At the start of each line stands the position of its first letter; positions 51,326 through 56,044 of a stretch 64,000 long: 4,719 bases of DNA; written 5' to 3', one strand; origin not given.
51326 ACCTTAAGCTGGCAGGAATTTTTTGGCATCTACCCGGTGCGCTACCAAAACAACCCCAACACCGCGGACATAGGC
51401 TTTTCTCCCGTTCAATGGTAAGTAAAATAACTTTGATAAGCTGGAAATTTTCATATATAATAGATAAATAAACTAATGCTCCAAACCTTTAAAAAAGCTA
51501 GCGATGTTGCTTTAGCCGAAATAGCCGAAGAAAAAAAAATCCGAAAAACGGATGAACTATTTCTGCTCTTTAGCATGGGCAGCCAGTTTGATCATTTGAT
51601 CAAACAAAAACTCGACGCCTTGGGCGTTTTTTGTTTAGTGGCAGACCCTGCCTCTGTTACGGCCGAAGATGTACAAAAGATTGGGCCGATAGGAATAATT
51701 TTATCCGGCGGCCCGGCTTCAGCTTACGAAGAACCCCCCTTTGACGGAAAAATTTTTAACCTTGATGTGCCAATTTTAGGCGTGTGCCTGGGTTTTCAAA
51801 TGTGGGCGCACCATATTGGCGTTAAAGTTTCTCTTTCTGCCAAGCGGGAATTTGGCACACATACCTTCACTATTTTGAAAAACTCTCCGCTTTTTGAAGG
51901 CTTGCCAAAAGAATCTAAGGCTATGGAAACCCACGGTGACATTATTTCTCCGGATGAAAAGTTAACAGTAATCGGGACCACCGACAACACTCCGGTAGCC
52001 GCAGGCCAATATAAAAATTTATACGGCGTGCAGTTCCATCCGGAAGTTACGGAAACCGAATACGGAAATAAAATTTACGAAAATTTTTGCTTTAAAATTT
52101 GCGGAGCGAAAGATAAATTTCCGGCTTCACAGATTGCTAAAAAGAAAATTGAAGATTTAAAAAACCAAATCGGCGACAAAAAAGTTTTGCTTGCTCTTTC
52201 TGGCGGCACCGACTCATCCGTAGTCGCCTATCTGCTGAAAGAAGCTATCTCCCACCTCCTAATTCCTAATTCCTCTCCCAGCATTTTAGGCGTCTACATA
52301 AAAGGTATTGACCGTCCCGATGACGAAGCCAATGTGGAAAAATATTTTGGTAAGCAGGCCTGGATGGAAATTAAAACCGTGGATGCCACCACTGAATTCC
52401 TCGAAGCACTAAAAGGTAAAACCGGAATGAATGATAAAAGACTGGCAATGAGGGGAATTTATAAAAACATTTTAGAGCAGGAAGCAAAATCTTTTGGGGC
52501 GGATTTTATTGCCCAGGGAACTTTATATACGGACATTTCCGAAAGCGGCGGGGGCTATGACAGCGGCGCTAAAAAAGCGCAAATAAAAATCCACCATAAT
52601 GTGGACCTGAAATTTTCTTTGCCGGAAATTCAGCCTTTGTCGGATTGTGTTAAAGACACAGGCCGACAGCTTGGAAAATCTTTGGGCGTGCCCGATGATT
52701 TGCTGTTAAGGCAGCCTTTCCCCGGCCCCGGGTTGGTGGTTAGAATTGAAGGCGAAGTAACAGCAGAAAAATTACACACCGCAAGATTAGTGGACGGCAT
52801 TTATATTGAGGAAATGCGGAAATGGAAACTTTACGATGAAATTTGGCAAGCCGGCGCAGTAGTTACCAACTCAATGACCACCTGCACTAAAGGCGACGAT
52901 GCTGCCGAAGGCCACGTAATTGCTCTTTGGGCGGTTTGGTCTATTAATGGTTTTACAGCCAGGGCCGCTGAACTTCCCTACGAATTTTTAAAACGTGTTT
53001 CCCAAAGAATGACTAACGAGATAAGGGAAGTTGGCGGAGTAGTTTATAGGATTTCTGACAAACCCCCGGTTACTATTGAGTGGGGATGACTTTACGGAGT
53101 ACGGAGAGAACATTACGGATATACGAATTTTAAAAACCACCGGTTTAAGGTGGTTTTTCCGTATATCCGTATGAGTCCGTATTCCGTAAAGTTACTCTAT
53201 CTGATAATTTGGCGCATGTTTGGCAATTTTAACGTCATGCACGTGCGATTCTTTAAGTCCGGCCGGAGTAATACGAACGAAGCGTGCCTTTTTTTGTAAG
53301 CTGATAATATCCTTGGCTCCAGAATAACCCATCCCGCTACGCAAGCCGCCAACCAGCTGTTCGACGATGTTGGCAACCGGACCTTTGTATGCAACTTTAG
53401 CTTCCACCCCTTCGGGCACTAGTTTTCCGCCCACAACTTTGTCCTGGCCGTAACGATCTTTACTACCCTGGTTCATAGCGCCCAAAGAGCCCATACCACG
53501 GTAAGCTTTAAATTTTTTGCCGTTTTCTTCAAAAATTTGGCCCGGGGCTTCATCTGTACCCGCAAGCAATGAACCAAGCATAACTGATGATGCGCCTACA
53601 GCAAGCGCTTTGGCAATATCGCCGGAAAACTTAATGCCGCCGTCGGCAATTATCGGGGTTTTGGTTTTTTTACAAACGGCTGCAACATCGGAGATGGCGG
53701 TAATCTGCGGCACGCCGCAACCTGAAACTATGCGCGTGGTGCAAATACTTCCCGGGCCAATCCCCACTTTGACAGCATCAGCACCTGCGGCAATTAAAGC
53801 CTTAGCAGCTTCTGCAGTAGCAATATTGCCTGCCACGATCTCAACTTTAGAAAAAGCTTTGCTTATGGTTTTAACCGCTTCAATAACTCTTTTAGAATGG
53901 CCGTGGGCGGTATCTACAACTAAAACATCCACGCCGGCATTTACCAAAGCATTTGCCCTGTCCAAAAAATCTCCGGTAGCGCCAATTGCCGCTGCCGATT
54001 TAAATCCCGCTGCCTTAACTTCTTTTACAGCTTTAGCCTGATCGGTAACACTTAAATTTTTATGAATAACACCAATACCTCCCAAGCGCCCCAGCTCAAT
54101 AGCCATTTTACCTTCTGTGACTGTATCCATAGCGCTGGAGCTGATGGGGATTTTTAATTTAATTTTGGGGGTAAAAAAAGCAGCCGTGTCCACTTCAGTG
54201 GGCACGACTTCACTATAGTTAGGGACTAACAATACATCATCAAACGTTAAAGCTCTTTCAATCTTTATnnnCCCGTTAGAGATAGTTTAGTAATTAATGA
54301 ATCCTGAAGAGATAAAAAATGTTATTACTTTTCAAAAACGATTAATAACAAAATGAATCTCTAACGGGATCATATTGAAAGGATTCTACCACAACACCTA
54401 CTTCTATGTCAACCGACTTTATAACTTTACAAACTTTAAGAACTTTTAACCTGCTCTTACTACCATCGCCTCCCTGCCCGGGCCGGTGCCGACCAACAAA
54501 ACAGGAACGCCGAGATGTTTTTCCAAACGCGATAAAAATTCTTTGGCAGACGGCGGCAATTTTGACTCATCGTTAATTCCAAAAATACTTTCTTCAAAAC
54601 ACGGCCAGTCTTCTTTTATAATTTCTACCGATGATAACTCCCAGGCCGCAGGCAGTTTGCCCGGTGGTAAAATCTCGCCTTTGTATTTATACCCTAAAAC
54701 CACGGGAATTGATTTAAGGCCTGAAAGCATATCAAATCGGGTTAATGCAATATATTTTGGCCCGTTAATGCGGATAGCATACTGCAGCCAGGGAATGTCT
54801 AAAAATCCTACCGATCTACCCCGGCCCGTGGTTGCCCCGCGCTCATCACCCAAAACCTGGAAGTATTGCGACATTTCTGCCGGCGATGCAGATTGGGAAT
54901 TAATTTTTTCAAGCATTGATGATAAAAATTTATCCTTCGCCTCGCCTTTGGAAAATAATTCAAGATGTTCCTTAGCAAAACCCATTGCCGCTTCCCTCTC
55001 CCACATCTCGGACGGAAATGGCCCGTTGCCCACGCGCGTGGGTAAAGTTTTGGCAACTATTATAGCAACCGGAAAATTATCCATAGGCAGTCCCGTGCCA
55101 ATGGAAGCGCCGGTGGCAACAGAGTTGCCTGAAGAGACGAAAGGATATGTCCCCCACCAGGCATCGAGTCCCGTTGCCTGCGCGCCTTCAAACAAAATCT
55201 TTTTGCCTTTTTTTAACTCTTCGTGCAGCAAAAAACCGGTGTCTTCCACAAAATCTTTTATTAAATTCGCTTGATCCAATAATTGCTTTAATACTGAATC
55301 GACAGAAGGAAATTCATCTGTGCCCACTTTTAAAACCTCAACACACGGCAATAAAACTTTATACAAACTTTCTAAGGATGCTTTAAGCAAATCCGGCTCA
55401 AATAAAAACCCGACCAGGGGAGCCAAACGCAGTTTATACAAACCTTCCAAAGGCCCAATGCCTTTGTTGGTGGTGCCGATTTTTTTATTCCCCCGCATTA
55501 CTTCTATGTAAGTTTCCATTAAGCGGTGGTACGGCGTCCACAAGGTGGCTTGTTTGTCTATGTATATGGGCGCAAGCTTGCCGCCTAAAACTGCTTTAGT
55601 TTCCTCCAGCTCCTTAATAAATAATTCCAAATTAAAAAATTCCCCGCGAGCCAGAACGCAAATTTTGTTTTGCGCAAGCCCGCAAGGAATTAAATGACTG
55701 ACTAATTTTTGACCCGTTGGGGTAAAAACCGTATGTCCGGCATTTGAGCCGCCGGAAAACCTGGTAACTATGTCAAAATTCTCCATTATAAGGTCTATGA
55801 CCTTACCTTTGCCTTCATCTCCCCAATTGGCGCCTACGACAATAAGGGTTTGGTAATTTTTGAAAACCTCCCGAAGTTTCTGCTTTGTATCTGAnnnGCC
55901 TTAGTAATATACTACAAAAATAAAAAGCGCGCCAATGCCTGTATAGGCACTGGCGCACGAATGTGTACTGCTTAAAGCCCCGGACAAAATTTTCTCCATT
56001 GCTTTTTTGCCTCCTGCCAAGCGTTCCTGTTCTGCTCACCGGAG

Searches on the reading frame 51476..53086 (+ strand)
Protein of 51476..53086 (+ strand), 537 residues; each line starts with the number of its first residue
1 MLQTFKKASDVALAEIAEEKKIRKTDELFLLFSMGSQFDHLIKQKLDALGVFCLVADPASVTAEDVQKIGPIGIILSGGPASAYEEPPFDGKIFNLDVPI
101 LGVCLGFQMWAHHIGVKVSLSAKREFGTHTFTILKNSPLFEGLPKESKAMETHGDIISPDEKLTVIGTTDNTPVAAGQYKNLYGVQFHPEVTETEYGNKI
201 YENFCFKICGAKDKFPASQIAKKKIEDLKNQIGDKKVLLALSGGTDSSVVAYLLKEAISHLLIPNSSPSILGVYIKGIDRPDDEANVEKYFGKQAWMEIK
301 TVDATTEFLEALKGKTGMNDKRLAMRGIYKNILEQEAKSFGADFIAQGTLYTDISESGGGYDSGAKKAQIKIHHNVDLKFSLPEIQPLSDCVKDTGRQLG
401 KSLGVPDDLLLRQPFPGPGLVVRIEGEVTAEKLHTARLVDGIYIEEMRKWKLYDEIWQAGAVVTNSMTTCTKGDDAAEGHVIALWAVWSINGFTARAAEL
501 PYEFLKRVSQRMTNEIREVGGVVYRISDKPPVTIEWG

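Call 50: search_protein_families(library=pfam, proteins=[window:51476-53086:+], max_evalue=0.001)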
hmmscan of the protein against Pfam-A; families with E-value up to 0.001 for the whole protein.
window:51476-53086:+ (537 aa): 4 families
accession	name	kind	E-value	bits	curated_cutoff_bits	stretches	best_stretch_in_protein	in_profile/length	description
PF00117.34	GATase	-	2.1e-31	109.5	22.8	1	33-207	4-189/190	Glutamine amidotransferase class-I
PF00958.27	GMP_synt_C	-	8.3e-25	87.1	27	1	445-536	1-92/92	GMP synthase C terminal domain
PF02540.23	NAD_synthase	-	1.5e-09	37.8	21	1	224-305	8-82/242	NAD synthase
PF07722.19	Peptidase_C26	-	5.9e-05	23.4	20.5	0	95-190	103-219/219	Peptidase C26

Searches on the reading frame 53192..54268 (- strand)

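Call 50: search_protein_families(library=pfam, proteins=[window:53192-54268:-], max_evalue=0.001)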
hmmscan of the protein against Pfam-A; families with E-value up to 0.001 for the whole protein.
window:53192-54268:- (358 aa): 6 families
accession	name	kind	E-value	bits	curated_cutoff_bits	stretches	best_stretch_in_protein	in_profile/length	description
PF00478.31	IMPDH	-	2.4e-148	494.2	25.6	1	6-344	1-345/345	IMP dehydrogenase / GMP reductase domain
PF00977.27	His_biosynth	-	6.4e-09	36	23.6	1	191-250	61-120/228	Histidine biosynthesis protein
PF01070.24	FMN_dh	-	1e-07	31.8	24.9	1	140-233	217-303/350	FMN-dependent dehydrogenase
PF03060.21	NMO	-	5.3e-07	29.8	28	1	144-243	138-233/331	Nitronate monooxygenase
PF01207.24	Dus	-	1.1e-05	25.1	20.4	0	192-233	173-215/311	Dihydrouridine synthase (Dus)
PF01645.23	Glu_synthase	-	0.00013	21.7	20.4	1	127-233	193-305/369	Conserved region in glutamate synthase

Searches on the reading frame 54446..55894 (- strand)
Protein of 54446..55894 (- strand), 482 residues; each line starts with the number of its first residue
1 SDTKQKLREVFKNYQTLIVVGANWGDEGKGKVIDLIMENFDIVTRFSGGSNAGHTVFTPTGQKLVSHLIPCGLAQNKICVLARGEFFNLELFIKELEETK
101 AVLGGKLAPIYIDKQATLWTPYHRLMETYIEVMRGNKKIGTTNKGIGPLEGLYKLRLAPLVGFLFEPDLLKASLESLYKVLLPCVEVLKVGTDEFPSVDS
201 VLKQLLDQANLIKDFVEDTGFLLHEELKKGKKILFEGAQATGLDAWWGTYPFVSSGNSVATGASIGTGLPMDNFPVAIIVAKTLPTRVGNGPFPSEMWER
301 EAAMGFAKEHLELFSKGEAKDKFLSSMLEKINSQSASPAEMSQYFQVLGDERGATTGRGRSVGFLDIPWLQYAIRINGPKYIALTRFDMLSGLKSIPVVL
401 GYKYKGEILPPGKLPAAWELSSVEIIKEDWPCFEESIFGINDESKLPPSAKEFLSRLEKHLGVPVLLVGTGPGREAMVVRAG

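Call 50: search_protein_families(library=pfam, proteins=[window:54446-55894:-], max_evalue=0.001)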
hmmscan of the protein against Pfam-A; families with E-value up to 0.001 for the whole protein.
window:54446-55894:- (482 aa): 1 family
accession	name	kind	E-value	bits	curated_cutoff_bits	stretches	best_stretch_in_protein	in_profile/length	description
PF00709.27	Adenylsucc_synt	-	1.5e-110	370.2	27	1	18-478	1-416/416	Adenylosuccinate synthetase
